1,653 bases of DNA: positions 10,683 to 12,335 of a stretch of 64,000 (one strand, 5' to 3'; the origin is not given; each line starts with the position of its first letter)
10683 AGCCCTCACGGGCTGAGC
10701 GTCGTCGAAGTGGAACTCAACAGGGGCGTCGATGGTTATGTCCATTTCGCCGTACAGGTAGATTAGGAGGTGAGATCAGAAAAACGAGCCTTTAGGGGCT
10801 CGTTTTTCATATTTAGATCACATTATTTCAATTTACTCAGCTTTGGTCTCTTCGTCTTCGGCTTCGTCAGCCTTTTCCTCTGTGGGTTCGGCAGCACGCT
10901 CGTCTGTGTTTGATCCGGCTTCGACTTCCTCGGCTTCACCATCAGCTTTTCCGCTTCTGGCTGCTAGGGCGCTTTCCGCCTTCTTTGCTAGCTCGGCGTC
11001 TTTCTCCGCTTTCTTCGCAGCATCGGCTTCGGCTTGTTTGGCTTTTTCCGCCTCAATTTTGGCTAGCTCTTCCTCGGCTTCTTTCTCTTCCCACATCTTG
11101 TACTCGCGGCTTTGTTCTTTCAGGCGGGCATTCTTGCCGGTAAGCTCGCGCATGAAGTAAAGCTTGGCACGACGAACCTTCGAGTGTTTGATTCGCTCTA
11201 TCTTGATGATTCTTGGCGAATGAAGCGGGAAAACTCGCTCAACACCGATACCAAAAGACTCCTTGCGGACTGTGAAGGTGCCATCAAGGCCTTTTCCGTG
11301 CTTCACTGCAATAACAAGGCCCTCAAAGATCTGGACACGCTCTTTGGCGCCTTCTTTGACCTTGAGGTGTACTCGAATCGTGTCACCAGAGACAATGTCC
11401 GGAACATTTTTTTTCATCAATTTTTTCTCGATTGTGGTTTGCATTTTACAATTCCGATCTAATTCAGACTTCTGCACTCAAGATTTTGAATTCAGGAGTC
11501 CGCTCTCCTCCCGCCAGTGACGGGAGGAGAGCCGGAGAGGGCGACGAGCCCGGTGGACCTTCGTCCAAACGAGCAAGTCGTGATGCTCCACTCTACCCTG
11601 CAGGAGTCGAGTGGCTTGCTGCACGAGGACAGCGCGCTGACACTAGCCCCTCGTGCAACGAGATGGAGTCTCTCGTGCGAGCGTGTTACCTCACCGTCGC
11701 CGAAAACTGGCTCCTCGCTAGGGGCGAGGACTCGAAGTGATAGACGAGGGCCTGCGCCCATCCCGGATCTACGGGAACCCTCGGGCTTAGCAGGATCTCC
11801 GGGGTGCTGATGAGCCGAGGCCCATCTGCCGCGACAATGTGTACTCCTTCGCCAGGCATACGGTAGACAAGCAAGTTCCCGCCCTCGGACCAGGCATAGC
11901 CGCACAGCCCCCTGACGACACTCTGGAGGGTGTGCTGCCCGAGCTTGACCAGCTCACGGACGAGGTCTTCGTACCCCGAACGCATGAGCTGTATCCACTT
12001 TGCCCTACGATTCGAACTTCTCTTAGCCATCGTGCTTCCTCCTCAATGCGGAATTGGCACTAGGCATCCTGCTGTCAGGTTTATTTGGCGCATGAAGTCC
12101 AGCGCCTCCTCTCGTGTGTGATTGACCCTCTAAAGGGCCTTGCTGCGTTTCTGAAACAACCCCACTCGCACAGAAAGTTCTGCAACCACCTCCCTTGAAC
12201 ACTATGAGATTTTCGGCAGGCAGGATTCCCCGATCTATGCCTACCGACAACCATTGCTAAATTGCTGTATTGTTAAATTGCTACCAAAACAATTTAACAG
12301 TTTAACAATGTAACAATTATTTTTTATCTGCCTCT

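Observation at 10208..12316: Two further GC-rich islands (10281..10766 and about 11480..12300) flanking rplS and rpmA, each with strong expression signals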

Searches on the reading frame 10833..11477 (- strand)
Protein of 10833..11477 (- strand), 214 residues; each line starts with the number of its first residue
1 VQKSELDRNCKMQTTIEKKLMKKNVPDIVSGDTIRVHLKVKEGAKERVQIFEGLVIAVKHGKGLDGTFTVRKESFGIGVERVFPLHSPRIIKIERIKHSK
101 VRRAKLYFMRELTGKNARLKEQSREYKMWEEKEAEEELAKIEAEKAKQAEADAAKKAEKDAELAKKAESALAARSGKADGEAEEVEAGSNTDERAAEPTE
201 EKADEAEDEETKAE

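Call 11: search_protein_families(library=pfam, max_evalue=0.1, proteins=[window:10833-11477:-])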
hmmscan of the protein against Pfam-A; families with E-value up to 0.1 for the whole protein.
window:10833-11477:- (214 aa): 1 family
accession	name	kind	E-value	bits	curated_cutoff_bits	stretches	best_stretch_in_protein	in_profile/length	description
PF01245.26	Ribosomal_L19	-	1.5e-42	144.4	22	1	14-122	4-111/111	Ribosomal protein L19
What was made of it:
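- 10833..11444 (-): rplS (L19) with a clade-specific Glu/Lys/Ala-rich C-terminal tail. Pfam PF01245, E 1.5e-42 (call 11).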

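Call 26: find_related_loci(query=window:10833-11444:-, collection=genome_contigs, flank=6000)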
Query window:10833-11444:- (203 aa) in genome_contigs; peptide patterns used: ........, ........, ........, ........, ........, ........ (x = any residue, [..] = any of these).
600 stretches matched a pattern (row limit reached: there are more); 355 encode a relative of the query (tblastn E <= 1e-3); the best 80 are kept; 80 distinct loci.
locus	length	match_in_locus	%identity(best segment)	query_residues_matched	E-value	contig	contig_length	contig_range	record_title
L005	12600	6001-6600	67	4-200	7e-68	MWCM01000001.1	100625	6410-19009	MAG: bacterium ADurb.Bin212 isolate ADurb.Bin212 BWY19_contig000001, whole genome shotgun sequence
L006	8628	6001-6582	66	8-197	8e-63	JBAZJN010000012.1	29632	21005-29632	MAG: Patescibacteria group bacterium isolate SO_2017_LW4_120 scaffold_3366_c1_LW137-91_2017, whole genome shotgun sequen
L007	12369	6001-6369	76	5-127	1e-61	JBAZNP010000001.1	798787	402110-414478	MAG: Patescibacteria group bacterium isolate SO_2017_LW4_72 scaffold_15_c1_LW137-91_2017, whole genome shotgun sequence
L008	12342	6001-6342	75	5-118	3e-59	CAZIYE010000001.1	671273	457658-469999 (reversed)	MAG TPA_asm: uncultured Candidatus Saccharibacteria bacterium isolate SRP272421_co4_706 genome assembly, contig: NODE_1_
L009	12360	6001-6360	78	8-127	3e-59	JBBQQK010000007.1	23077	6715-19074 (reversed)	MAG: Patescibacteria group bacterium isolate Co_metawrap_1577 Cmw_1577_k141_332198_length_23077_cov_10.9991, whole genom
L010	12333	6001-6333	80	8-118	9e-59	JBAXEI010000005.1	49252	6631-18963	MAG: Candidatus Berkelbacteria bacterium isolate ELA241 MAG241_5, whole genome shotgun sequence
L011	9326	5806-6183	75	5-130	2e-58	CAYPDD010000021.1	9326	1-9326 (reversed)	MAG TPA_asm: uncultured Candidatus Saccharibacteria bacterium isolate SRP272421_co2_75 genome assembly, contig: NODE_277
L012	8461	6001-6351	72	1-118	6e-57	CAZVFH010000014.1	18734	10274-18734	MAG TPA_asm: uncultured Candidatus Saccharibacteria bacterium isolate binchicken_co266_194 genome assembly, contig: NODE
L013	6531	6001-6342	75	5-118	1e-56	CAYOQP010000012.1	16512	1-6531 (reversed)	MAG TPA_asm: uncultured Candidatus Saccharibacteria bacterium isolate SRP272421_co1_692 genome assembly, contig: NODE_10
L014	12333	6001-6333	75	8-118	5e-56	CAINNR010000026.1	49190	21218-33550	uncultured Candidatus Berkelbacteria bacterium isolate AlinenLipids_bin-4476 genome assembly, contig: bin-4476:26/39, wh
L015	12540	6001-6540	49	8-194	2e-45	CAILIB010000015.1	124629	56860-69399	uncultured Candidatus Berkelbacteria bacterium isolate Ki1-1-6m_bin-0597 genome assembly, contig: bin-0597:15/46, whole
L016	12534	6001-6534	48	5-198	3e-43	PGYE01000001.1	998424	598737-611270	MAG: Candidatus Peregrinibacteria bacterium HGW-Peregrinibacteria-1 BJP_Ig2102_PER_final, whole genome shotgun sequence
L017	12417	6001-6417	54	7-147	6e-43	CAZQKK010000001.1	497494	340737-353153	MAG TPA_asm: uncultured Candidatus Saccharibacteria bacterium isolate SRP170004_co1_220 genome assembly, contig: NODE_12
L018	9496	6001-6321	64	5-111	5e-41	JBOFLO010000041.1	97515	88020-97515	MAG: Candidatus Altimarinota bacterium isolate WFFMC_MAG_338 k139_89115_flag=1_multi=7.0000_len=97515, whole genome shot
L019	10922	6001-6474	51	5-163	9e-41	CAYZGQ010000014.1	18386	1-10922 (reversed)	MAG TPA_asm: uncultured Candidatus Saccharibacteria bacterium isolate ERP125453_co1_93 genome assembly, contig: NODE_302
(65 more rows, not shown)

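Call 79: find_homologous_proteins(query=window:10833-11444:-, max_evalue=1e-30)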
Query window:10833-11444:- (203 aa): 1689 proteins with E <= 1e-30 among 8000 candidates; the best 120 are listed.
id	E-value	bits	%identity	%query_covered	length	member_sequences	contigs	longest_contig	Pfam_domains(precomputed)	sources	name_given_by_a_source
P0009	7.2e-117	406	100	100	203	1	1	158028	PF01245.27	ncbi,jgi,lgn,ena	ncbi:MAG: 50S ribosomal protein L19 [Patescibacteria group bacterium]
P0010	5.3e-87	308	79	92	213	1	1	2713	PF01245.27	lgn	-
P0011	2.2e-85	303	78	98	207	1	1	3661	PF01245.27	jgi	jgi:large subunit ribosomal protein L19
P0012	8.2e-85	301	79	93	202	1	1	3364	PF01245.27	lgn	-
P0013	1.7e-82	294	74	96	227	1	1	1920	PF01245.27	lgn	-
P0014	9.2e-80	285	73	98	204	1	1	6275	PF01245.27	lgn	-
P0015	4.7e-79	283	75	92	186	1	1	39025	PF01245.27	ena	-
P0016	1.3e-76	275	73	92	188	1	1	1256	PF01245.27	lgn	-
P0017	1.9e-72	261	68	97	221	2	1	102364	PF01245.27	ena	-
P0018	2.3e-71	257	65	98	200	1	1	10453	PF01245.27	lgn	-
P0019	2.4e-71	257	78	80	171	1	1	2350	PF01245.27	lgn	-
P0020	6.4e-71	256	69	91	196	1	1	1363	PF01245.27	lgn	-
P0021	8.4e-71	256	66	99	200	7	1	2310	PF01245.27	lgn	-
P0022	1.2e-70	255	77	80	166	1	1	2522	PF01245.27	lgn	-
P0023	2.0e-70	254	79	60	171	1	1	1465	PF01245.27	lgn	-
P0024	1.1e-69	252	82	56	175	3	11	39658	PF01245.27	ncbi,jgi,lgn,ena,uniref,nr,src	ncbi:50S ribosomal protein L19 [Candidatus Berkelbacteria bacterium RIFOXYA2_FULL_43_10]|uniref:Larg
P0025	1.9e-69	251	76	58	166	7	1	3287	PF01245.27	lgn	-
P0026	3.8e-69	250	82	56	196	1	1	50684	PF01245.27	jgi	jgi:large subunit ribosomal protein L19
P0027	9.7e-69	249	79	61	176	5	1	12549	PF01245.27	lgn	-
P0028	1.4e-68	248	76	58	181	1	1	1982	PF01245.27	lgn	-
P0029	1.7e-68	248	77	58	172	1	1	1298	PF01245.27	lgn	-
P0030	1.8e-68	248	81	56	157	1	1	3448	PF01245.27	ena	-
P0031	1.9e-68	248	79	62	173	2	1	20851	PF01245.27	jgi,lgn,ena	-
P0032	2.1e-68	248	74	60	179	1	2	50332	PF01245.27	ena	-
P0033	2.1e-68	248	76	56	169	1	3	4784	PF01245.27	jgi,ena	-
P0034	3.3e-68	247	77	56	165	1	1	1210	PF01245.27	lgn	-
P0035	3.7e-68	247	74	81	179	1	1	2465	PF01245.27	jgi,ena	-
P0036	4.0e-68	247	67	91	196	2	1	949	PF01245.27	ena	-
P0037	4.4e-68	247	65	100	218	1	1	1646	PF01245.27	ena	-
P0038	5.4e-68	247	69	90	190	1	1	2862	PF01245.27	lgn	-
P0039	7.1e-68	246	78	65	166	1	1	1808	PF01245.27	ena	-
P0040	1.5e-67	245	81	59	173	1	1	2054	PF01245.27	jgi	-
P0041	2.3e-67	244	72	81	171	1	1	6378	PF01245.27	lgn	-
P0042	2.3e-67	244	75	56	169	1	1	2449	PF01245.27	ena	-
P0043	2.4e-67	244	77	61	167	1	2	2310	PF01245.27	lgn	-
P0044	2.5e-67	244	75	56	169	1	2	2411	PF01245.27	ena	-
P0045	3.1e-67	244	66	93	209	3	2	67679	PF01245.27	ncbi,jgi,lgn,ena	-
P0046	3.5e-67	244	80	64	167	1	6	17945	PF01245.27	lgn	-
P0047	3.9e-67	244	79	55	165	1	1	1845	PF01245.27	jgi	jgi:large subunit ribosomal protein L19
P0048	4.0e-67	244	80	59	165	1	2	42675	PF01245.27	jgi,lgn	jgi:large subunit ribosomal protein L19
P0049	4.0e-67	244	66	94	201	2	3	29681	PF01245.27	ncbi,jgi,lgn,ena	ncbi:MAG: 50S ribosomal protein L19 [Patescibacteria group bacterium]|jgi:large subunit ribosomal pr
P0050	4.1e-67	244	78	61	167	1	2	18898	PF01245.27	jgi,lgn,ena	-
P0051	5.3e-67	243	76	57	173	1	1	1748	PF01245.27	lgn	-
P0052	8.7e-67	243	75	56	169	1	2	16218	PF01245.27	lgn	-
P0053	1.0e-66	242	75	56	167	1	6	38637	PF01245.27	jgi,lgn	-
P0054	1.1e-66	242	75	56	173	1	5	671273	PF01245.27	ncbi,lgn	-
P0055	1.3e-66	242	75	76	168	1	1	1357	PF01245.27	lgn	-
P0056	2.0e-66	241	72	63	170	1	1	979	PF01245.27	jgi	-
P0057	2.2e-66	241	75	62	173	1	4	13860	PF01245.27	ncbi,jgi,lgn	jgi:large subunit ribosomal protein L19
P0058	2.7e-66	241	77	58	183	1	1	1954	PF01245.27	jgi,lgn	-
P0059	2.9e-66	241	75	62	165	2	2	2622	PF01245.27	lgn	-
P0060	3.4e-66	241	76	77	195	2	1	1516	PF01245.27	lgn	-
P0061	4.3e-66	240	83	54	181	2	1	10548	PF01245.27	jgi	jgi:large subunit ribosomal protein L19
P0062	5.8e-66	240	78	61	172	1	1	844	PF01245.27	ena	-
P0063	7.0e-66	240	80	61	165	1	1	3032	PF01245.27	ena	-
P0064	7.4e-66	240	75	64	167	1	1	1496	PF01245.27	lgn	-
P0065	1.1e-65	239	79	58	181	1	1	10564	PF01245.27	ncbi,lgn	-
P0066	1.2e-65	239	77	64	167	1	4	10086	PF01245.27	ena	-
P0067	1.3e-65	239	77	58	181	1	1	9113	PF01245.27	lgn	-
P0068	2.0e-65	238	77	61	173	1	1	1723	PF01245.27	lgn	-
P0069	2.7e-65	238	76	67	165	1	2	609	PF01245.27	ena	-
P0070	2.8e-65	238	75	58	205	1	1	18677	PF01245.27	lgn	-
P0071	3.9e-65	237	78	59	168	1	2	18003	PF01245.27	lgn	-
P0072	4.1e-65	237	73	76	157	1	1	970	PF01245.27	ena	-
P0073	4.2e-65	237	77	62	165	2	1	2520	PF01245.27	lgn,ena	-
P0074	4.3e-65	237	76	62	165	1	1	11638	PF01245.27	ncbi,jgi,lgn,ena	ncbi:MAG: 50S ribosomal protein L19 [bacterium]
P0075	5.3e-65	237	77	56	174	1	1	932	PF01245.27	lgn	-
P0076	6.0e-65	237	77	62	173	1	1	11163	PF01245.27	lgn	-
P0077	6.8e-65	236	83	58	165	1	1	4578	PF01245.27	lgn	-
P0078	8.1e-65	236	75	56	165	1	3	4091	PF01245.27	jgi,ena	-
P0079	9.3e-65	236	75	56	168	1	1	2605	PF01245.27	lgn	-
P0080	1.1e-64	236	62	97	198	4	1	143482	PF01245.27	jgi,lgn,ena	-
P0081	1.2e-64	236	75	62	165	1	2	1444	PF01245.27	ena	-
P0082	1.8e-64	235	73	61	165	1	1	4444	PF01245.27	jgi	jgi:large subunit ribosomal protein L19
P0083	1.9e-64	235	79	55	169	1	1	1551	PF01245.27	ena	-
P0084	2.3e-64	235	83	59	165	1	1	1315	PF01245.27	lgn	-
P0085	2.3e-64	235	77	64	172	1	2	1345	PF01245.27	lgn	-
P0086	2.3e-64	235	76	61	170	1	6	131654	PF01245.27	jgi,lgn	-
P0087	2.4e-64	235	76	58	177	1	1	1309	PF01245.27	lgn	-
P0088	2.7e-64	234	70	81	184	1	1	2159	PF01245.27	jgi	jgi:large subunit ribosomal protein L19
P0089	2.8e-64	234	75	58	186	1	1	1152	PF01245.27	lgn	-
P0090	3.4e-64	234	75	78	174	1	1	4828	PF01245.27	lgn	-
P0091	3.8e-64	234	79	55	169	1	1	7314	PF01245.27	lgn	-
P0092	4.1e-64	234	77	62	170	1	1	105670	PF01245.27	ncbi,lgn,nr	ncbi:MAG: 50S ribosomal protein L19 [Candidatus Berkelbacteria bacterium]|nr:50S ribosomal protein L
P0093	4.4e-64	234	77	58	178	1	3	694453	PF01245.27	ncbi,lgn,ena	-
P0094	4.9e-64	234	75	58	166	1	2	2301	PF01245.27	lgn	-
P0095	5.1e-64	234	77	64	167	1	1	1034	PF01245.27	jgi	-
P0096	5.8e-64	233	70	80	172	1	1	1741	PF01245.27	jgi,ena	-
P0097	6.9e-64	233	82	56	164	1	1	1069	PF01245.27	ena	-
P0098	7.0e-64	233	78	55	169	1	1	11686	PF01245.27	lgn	-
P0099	7.4e-64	233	79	62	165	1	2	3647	PF01245.27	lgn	-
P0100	7.6e-64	233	81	64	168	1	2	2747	PF01245.27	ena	-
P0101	8.7e-64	233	77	56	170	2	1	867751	PF01245.27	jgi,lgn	jgi:large subunit ribosomal protein L19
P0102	9.4e-64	233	79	62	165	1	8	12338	PF01245.27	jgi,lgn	-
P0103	1.1e-63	233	70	81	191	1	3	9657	PF01245.27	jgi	jgi:large subunit ribosomal protein L19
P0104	1.1e-63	232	74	64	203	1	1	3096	PF01245.27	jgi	jgi:large subunit ribosomal protein L19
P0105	1.4e-63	232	77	55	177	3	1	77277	PF01245.27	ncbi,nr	ncbi:MAG: 50S ribosomal protein L19 [Candidatus Berkelbacteria bacterium]|nr:50S ribosomal protein L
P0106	1.5e-63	232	80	55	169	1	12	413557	PF01245.27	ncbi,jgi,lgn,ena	jgi:large subunit ribosomal protein L19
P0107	1.9e-63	232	76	63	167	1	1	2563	PF01245.27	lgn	-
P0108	2.0e-63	232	79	55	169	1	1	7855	PF01245.27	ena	-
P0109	2.1e-63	232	80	61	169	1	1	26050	PF01245.27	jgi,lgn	jgi:large subunit ribosomal protein L19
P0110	2.4e-63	231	73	76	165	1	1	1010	PF01245.27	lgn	-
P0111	2.6e-63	231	70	78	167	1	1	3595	PF01245.27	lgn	-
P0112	2.8e-63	231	72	78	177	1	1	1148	PF01245.27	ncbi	-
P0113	2.9e-63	231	66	85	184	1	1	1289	PF01245.27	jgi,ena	-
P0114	3.0e-63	231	80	56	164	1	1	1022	PF01245.27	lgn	-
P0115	3.2e-63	231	79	58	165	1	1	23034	PF01245.27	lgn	-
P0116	3.3e-63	231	72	61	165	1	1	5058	PF01245.27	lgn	-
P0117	3.4e-63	231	77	58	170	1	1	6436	PF01245.27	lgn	-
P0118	3.8e-63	231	75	58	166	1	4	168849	PF01245.27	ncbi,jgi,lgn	jgi:large subunit ribosomal protein L19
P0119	4.7e-63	230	76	59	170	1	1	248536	PF01245.27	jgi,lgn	jgi:large subunit ribosomal protein L19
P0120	5.1e-63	230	77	62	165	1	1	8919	PF01245.27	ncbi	-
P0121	5.2e-63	230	80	55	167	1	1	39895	PF01245.27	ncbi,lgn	-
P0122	5.5e-63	230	79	56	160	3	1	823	PF01245.27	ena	-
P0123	5.6e-63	230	74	57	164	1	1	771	PF01245.27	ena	-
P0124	5.9e-63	230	76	58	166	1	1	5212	PF01245.27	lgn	-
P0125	6.1e-63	230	78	56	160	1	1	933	PF01245.27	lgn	-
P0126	6.9e-63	230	75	58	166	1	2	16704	PF01245.27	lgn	-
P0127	7.1e-63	230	71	58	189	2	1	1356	PF01245.27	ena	-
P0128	8.5e-63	230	76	56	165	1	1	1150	PF01245.27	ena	-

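Call 81: find_encoding_contigs(protein=P0010, flank=4000, max_places=3)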
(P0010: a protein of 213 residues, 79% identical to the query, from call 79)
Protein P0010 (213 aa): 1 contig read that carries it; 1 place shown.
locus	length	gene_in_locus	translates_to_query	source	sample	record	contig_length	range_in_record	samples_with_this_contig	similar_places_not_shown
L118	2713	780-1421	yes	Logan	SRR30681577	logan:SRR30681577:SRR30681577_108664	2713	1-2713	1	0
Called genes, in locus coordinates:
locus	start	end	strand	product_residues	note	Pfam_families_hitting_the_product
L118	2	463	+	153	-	?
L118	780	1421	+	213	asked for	PF01245:Ribosomal_L19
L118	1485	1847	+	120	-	PF08378:NERD, PF02021:UPF0102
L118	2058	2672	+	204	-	-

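Call 82: find_encoding_contigs(protein=P0011, flank=4000, max_places=3)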
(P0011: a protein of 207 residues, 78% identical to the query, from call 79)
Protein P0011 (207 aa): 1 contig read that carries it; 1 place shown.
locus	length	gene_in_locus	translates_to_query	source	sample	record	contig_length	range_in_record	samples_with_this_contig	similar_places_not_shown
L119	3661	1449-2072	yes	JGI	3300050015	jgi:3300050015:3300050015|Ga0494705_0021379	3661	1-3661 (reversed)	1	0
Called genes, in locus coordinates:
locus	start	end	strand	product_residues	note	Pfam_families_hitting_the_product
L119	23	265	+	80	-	-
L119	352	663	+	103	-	PF01016:Ribosomal_L27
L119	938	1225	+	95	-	-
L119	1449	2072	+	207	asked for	PF01245:Ribosomal_L19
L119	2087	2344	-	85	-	-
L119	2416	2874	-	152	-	-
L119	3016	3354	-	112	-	-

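Call 83: find_encoding_contigs(protein=P0012, flank=4000, max_places=3)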
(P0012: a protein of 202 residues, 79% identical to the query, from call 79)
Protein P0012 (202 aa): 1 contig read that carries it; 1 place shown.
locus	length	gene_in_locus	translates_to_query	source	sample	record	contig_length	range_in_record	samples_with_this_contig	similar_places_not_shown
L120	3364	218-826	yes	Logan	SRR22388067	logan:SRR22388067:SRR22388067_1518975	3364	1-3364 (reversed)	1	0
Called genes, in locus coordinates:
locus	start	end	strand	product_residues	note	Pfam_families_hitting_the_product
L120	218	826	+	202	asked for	PF01245:Ribosomal_L19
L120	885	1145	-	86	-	-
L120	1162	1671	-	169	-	PF00293:NUDIX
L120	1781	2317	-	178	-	-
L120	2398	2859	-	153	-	-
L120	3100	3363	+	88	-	?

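Call 84: find_encoding_contigs(protein=P0015, flank=4000, max_places=3)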
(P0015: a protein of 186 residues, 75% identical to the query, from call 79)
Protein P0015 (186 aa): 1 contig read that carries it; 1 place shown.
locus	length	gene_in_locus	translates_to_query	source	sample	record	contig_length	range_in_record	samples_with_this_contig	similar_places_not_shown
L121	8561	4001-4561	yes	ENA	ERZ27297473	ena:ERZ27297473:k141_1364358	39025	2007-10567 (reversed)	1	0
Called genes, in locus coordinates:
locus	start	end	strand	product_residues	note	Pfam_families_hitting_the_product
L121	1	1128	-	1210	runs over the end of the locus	PF02811:PHP, PF07733:DNA_pol3_alpha, PF17657:DNA_pol3_finger, PF14579:HHH_6, PF01336:tRNA_anti-codon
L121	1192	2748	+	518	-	-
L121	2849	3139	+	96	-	PF01016:Ribosomal_L27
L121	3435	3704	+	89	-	-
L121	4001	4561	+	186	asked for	PF01245:Ribosomal_L19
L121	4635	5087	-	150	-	-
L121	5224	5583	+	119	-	PF08378:NERD, PF02021:UPF0102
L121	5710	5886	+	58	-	-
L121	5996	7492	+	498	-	PF00749:tRNA-synt_1c, PF19269:Anticodon_2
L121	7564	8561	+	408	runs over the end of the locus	PF13439:Glyco_transf_4, PF13579:Glyco_trans_4_4, PF20706:GT4-conflict, PF00534:Glycos_transf_1, PF13692:Glyco_trans_1_4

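Call 90: find_encoding_contigs(protein=P0019, flank=3000, max_places=3)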
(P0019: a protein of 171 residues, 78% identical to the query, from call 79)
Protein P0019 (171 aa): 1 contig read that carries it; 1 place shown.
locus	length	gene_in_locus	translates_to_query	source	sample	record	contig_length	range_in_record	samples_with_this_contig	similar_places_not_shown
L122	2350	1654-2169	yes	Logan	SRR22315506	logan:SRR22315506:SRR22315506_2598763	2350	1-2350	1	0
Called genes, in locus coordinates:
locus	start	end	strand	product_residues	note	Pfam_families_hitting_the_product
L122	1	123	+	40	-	?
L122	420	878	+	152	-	-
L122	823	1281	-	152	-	-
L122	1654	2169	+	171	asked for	PF01245:Ribosomal_L19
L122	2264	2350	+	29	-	?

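Call 91: find_encoding_contigs(protein=P0022, flank=3000, max_places=3)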
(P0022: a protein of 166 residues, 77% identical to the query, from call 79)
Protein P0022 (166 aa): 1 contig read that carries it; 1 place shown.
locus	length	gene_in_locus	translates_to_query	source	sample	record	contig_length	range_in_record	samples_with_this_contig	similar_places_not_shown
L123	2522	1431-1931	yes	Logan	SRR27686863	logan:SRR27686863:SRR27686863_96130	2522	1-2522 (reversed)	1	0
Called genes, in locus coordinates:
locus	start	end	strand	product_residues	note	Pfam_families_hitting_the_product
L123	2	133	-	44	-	?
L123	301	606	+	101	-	PF01016:Ribosomal_L27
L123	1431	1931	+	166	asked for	PF01245:Ribosomal_L19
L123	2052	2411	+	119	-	PF08378:NERD, PF02021:UPF0102, PF01939:NucS_C (weak)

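Call 92: find_encoding_contigs(protein=P0013, flank=3000, max_places=3)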
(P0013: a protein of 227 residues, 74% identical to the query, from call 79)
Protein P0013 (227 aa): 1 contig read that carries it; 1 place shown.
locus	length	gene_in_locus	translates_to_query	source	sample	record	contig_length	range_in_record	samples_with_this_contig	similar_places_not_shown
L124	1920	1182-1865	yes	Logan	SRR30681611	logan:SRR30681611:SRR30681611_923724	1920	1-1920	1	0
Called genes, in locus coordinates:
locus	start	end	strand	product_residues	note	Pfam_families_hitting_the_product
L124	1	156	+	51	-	?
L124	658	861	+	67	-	-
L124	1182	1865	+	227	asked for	PF01245:Ribosomal_L19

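Call 93: find_encoding_contigs(protein=P0041, flank=3000, max_places=3)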
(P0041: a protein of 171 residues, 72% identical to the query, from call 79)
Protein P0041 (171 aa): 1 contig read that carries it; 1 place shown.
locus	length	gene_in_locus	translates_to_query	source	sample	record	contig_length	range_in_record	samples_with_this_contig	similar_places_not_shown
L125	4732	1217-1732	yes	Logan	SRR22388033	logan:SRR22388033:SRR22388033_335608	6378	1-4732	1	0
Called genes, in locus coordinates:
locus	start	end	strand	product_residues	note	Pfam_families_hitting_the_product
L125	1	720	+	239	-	?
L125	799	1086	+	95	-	PF01016:Ribosomal_L27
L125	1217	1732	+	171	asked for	PF01245:Ribosomal_L19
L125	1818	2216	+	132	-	PF08378:NERD, PF02021:UPF0102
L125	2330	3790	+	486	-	PF00749:tRNA-synt_1c, PF19269:Anticodon_2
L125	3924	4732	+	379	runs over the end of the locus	PF13439:Glyco_transf_4, PF13477:Glyco_trans_4_2, PF13579:Glyco_trans_4_4, PF20706:GT4-conflict, PF00534:Glycos_transf_1, PF13692:Glyco_trans_1_4, PF13524:Glyco_trans_1_2 (weak)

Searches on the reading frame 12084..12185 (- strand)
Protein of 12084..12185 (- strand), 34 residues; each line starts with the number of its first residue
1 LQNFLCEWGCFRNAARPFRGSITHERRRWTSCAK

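Call 120: search_protein_families(library=pfam, max_evalue=1, proteins=[window:12084-12185:-])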
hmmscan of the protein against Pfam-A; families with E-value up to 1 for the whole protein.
seq(34 aa): 0 families
